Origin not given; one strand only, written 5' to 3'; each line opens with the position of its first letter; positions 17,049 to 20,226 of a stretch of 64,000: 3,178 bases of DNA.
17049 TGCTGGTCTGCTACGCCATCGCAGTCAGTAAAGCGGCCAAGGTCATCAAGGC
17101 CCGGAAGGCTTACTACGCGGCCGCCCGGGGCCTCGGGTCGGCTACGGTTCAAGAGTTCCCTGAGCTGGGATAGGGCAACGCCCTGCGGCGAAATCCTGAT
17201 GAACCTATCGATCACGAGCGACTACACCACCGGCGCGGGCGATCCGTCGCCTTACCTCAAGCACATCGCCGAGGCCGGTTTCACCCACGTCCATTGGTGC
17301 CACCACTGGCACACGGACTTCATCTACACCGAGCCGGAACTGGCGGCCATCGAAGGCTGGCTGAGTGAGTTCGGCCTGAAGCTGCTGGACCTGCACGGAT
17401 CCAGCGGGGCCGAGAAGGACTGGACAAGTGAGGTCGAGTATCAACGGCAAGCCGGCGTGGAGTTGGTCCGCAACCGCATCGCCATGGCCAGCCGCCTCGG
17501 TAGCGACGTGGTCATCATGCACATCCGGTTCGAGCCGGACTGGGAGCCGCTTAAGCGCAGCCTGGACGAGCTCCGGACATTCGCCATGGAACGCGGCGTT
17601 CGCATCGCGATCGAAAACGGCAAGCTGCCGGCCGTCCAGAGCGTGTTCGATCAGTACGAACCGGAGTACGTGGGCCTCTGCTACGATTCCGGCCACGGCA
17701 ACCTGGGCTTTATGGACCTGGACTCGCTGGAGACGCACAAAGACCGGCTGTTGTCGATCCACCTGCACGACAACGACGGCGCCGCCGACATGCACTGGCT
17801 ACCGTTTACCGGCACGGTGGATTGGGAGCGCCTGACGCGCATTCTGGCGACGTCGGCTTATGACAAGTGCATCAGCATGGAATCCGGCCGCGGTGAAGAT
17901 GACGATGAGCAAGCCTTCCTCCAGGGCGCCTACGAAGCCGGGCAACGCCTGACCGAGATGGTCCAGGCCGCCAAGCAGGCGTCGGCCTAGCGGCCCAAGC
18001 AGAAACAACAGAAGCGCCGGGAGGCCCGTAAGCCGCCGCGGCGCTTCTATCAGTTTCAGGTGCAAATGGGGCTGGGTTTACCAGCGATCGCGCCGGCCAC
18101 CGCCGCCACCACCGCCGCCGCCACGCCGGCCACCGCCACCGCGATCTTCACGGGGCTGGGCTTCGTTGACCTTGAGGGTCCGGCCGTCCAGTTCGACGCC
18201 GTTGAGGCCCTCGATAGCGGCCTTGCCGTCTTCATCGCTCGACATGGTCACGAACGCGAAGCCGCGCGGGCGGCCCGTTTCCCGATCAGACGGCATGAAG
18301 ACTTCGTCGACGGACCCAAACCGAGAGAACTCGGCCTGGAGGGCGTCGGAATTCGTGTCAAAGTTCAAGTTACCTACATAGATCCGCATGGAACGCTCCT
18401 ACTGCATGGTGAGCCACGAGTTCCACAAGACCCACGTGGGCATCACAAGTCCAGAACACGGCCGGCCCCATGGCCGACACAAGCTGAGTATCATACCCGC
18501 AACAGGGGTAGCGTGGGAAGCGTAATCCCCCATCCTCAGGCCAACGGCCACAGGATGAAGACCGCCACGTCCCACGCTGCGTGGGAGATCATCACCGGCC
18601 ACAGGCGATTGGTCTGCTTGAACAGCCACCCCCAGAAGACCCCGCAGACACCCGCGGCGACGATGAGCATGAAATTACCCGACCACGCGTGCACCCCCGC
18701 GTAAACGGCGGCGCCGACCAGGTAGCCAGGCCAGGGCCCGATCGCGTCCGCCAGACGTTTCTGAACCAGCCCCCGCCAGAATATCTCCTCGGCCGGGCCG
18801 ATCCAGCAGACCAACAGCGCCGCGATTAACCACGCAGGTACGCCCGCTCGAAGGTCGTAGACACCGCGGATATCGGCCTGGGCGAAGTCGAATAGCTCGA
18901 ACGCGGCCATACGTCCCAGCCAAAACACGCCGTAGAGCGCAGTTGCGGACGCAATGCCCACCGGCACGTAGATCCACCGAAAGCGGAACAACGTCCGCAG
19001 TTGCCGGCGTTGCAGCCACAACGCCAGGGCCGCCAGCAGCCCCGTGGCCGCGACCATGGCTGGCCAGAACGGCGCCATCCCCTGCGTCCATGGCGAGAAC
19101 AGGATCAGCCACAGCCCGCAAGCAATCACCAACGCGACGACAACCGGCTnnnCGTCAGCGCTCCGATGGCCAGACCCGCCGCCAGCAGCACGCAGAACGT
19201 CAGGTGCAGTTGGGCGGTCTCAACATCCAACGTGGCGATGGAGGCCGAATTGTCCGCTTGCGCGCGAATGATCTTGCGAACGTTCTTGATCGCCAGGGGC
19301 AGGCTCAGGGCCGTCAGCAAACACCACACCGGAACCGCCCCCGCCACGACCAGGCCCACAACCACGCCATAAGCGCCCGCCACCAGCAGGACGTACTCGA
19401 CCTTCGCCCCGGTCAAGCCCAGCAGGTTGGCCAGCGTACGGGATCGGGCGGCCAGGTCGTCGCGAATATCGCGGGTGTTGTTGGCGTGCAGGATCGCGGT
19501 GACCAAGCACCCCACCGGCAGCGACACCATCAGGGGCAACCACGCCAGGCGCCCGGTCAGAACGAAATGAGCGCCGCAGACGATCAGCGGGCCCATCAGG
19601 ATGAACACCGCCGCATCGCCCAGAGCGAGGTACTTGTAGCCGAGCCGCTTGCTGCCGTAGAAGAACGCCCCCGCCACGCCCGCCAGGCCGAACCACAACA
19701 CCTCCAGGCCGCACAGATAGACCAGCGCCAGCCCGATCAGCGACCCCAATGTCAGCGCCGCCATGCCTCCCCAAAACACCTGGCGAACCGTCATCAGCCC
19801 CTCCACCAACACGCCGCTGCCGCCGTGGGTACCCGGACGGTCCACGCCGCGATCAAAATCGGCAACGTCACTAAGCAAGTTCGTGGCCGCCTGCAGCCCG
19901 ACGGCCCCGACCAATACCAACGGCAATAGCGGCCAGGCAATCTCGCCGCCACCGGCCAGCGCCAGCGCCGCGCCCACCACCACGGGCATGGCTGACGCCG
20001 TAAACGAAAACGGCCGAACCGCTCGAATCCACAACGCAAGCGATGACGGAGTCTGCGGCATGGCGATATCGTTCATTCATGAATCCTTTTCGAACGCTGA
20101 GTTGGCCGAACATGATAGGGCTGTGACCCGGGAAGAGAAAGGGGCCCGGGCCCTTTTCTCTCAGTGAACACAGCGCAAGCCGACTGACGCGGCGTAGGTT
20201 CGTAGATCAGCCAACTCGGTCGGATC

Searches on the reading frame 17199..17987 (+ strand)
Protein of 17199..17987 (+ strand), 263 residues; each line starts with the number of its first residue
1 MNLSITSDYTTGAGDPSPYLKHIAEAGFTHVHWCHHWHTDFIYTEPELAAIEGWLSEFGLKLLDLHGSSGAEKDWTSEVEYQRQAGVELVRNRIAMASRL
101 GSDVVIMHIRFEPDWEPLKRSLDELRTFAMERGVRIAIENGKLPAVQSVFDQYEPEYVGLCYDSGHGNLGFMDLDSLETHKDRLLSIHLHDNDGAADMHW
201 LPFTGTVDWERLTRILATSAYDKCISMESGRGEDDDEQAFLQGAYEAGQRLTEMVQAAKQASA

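Call 60: search_protein_families(library=pfam, proteins=[window:17199-17987:+], max_evalue=0.0001)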
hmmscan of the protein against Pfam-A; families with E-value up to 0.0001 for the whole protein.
window:17199-17987:+ (263 aa): 1 family
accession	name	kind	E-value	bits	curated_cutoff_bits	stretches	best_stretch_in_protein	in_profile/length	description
PF01261.30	AP_endonuc_2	-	8e-24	85.1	31.1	1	21-239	2-238/249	Xylose isomerase-like TIM barrel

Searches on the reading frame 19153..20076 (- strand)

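Call 60: search_protein_families(library=pfam, proteins=[window:19153-20076:-], max_evalue=0.0001)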
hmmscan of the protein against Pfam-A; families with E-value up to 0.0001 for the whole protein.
window:19153-20076:- (308 aa): 1 family
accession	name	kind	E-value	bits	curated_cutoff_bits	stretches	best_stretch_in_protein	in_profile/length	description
PF01040.23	UbiA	-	3.6e-31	108.8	34.2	1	30-279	3-241/250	UbiA prenyltransferase family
